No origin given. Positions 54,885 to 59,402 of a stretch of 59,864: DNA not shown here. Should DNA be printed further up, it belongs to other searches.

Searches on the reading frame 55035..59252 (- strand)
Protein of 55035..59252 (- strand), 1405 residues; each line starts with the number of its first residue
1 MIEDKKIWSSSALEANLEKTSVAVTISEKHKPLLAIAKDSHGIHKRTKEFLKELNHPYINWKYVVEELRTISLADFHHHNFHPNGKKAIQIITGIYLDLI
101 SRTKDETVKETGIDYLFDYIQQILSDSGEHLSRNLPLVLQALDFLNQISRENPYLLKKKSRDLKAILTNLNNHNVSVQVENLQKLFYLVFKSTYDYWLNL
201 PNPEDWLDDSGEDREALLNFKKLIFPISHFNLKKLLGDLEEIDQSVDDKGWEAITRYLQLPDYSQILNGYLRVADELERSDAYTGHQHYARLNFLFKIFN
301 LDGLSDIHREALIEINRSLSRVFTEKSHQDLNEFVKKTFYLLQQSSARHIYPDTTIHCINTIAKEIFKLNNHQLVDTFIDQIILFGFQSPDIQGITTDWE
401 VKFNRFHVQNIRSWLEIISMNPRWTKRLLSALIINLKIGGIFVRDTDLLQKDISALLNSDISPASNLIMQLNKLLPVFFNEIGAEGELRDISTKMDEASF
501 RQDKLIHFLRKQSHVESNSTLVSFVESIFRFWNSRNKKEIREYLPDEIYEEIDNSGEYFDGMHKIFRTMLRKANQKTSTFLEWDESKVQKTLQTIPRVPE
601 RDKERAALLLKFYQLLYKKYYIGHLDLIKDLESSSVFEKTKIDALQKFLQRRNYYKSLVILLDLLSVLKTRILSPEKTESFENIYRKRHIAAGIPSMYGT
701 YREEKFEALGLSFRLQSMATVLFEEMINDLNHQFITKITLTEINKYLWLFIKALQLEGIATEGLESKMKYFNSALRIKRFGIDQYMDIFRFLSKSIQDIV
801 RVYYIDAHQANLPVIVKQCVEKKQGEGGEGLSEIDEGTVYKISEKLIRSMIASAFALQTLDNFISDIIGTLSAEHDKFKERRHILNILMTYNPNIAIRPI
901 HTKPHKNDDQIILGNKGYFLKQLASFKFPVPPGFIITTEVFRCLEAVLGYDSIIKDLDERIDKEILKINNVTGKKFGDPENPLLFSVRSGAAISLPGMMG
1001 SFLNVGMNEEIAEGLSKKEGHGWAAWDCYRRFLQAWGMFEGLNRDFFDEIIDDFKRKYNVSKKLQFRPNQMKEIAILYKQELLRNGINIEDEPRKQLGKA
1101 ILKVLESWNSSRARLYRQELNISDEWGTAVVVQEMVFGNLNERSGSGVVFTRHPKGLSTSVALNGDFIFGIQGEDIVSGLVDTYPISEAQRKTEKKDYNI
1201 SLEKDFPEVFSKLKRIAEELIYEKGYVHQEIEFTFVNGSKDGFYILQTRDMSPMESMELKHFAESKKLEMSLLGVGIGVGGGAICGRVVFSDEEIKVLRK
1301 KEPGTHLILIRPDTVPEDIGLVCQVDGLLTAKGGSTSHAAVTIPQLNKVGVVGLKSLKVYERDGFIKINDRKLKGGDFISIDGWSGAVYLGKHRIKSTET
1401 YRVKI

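Call 57: search_protein_families(library=pfam, proteins=[window:55035-59252:-], max_evalue=0.01)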
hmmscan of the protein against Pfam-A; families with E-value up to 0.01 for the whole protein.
window:55035-59252:- (1405 aa): 2 families
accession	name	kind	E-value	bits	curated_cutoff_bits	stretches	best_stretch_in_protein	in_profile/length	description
PF01326.24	PPDK_N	-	1.2e-30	107.4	27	1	912-1260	3-318/328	Pyruvate phosphate dikinase, AMP/ATP-binding domain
PF00391.29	PEP-utilizers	-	2.1e-11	43.7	23.1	1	1307-1386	5-72/72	PEP-utilising enzyme, mobile domain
